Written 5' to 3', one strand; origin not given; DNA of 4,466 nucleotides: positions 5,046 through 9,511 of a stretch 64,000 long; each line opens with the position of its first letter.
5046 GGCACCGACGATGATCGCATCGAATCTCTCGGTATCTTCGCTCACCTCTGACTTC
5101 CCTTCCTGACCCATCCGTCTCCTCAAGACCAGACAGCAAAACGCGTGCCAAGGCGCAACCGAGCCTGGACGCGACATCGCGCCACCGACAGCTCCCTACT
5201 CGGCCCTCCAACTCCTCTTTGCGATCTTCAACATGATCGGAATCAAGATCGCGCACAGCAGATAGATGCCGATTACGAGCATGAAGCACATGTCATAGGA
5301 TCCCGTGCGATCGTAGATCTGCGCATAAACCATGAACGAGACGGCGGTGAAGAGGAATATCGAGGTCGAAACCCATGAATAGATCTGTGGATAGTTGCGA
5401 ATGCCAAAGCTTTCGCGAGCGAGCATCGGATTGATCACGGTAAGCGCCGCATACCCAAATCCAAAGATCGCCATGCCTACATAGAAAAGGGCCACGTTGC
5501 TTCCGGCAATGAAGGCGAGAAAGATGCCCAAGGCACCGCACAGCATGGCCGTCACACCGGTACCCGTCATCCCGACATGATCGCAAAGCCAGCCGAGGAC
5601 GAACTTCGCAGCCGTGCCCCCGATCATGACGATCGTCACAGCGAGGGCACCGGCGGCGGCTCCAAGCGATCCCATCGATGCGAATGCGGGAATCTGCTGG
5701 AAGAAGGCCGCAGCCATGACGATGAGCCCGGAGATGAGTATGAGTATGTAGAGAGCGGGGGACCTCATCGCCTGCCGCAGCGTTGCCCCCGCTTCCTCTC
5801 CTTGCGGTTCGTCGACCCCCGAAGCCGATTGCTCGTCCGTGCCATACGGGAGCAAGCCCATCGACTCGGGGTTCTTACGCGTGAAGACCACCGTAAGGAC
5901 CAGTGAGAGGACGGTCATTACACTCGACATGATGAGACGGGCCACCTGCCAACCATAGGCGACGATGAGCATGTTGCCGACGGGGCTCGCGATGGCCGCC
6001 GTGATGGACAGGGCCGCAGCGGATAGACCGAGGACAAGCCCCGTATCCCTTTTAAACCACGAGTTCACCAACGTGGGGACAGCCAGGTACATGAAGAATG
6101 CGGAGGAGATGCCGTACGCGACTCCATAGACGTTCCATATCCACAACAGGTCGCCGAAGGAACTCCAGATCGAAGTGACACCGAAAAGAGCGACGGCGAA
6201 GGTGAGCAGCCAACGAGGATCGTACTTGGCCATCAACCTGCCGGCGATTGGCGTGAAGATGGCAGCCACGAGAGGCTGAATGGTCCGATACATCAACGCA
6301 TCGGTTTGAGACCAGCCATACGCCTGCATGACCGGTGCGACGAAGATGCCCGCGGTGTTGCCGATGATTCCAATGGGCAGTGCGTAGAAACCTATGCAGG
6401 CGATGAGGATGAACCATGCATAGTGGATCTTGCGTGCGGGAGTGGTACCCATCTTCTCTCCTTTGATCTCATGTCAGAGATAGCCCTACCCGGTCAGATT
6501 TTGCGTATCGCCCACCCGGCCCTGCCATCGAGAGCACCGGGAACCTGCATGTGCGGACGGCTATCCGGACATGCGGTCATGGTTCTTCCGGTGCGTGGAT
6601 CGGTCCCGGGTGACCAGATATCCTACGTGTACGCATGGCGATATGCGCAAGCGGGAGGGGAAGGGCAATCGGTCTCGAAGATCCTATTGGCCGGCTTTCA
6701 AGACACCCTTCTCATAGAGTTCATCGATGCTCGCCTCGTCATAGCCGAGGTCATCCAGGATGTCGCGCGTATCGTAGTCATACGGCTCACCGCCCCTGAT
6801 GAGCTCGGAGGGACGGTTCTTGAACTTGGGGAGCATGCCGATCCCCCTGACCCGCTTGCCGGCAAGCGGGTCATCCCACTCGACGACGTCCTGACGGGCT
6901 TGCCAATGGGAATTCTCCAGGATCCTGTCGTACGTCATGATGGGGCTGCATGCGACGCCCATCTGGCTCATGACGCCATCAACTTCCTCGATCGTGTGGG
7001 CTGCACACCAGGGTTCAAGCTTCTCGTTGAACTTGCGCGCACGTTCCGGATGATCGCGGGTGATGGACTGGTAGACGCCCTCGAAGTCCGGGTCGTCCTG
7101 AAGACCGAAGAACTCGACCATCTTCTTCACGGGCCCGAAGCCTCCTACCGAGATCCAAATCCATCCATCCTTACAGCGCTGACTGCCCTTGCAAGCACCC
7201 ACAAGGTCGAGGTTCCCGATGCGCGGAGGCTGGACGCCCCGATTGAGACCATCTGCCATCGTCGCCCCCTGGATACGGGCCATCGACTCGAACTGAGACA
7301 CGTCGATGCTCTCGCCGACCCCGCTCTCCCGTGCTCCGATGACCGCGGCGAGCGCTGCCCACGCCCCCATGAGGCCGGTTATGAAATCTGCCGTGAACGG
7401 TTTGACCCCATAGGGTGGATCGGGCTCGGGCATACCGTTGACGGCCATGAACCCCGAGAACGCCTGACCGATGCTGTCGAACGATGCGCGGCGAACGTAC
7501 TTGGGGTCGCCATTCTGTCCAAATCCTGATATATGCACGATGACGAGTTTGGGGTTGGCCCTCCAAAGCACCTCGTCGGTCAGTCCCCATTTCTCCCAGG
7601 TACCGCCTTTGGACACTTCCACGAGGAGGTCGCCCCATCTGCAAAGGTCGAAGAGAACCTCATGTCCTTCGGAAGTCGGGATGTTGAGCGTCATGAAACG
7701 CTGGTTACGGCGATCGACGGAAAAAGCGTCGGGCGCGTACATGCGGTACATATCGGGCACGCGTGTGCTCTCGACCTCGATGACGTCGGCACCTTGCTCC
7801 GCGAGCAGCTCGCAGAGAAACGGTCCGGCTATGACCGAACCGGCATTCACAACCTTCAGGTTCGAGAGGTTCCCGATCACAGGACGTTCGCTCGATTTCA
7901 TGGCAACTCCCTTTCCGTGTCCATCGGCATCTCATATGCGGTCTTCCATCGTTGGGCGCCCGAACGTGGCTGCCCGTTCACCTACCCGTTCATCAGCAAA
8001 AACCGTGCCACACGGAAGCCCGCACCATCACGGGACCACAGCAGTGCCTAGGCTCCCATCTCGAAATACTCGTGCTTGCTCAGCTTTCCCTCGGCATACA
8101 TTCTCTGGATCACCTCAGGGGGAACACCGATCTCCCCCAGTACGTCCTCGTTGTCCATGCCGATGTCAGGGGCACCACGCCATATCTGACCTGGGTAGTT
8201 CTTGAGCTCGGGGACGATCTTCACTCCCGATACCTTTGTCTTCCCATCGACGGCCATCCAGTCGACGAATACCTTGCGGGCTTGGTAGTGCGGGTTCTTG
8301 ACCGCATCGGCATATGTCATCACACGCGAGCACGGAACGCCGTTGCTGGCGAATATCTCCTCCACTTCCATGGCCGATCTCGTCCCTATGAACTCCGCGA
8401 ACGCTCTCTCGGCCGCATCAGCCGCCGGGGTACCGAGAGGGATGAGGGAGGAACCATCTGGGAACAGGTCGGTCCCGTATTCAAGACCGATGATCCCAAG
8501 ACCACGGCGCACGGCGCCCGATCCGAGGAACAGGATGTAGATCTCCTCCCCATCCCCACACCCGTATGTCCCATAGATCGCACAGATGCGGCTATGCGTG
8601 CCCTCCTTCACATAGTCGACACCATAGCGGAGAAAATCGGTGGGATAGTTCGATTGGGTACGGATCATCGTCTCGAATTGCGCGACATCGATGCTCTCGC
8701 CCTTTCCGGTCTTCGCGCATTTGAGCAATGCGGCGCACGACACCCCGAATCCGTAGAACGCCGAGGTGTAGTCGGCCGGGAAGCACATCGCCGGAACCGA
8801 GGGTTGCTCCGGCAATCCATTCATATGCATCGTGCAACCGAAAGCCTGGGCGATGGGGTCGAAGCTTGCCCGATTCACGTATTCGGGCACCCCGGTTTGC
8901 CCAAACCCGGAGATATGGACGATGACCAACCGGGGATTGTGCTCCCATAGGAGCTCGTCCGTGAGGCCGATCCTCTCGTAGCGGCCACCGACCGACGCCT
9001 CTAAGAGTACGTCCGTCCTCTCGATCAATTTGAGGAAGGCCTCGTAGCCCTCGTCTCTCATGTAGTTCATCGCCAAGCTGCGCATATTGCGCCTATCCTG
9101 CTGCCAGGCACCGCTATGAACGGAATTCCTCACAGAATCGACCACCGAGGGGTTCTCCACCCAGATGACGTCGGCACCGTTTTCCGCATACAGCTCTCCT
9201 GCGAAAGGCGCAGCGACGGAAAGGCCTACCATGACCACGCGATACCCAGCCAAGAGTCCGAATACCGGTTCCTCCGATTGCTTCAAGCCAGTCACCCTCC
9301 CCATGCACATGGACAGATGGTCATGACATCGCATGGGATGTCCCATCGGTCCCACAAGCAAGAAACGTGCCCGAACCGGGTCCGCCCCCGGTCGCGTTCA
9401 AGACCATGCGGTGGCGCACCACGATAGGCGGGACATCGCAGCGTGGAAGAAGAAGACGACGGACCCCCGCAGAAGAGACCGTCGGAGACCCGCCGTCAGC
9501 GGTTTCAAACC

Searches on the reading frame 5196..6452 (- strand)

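Call 7: search_protein_families(library=pfam, proteins=[window:5196-6452:-], max_evalue=0.0001)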
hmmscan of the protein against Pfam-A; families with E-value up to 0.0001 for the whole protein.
window:5196-6452:- (418 aa): 1 family
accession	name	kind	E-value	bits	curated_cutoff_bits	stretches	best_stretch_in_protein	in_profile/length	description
PF07690.21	MFS_1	-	6.2e-30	104.7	33.4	2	31-294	12-266/347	Major Facilitator Superfamily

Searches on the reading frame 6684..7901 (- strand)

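Call 7: search_protein_families(library=pfam, proteins=[window:6684-7901:-], max_evalue=0.0001)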
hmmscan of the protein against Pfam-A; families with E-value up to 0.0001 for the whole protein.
window:6684-7901:- (405 aa): 1 family
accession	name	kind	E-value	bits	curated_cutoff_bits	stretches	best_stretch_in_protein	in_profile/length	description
PF02515.22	CoA_transf_3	-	5.9e-86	289.3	23.3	1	12-373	1-360/366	CoA-transferase family III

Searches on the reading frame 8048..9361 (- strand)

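Call 7: search_protein_families(library=pfam, proteins=[window:8048-9361:-], max_evalue=0.0001)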
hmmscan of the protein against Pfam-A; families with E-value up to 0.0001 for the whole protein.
window:8048-9361:- (437 aa): 1 family
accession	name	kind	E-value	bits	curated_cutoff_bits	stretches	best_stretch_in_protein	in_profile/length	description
PF02515.22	CoA_transf_3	-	1.5e-76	258.3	23.3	1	37-404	1-366/366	CoA-transferase family III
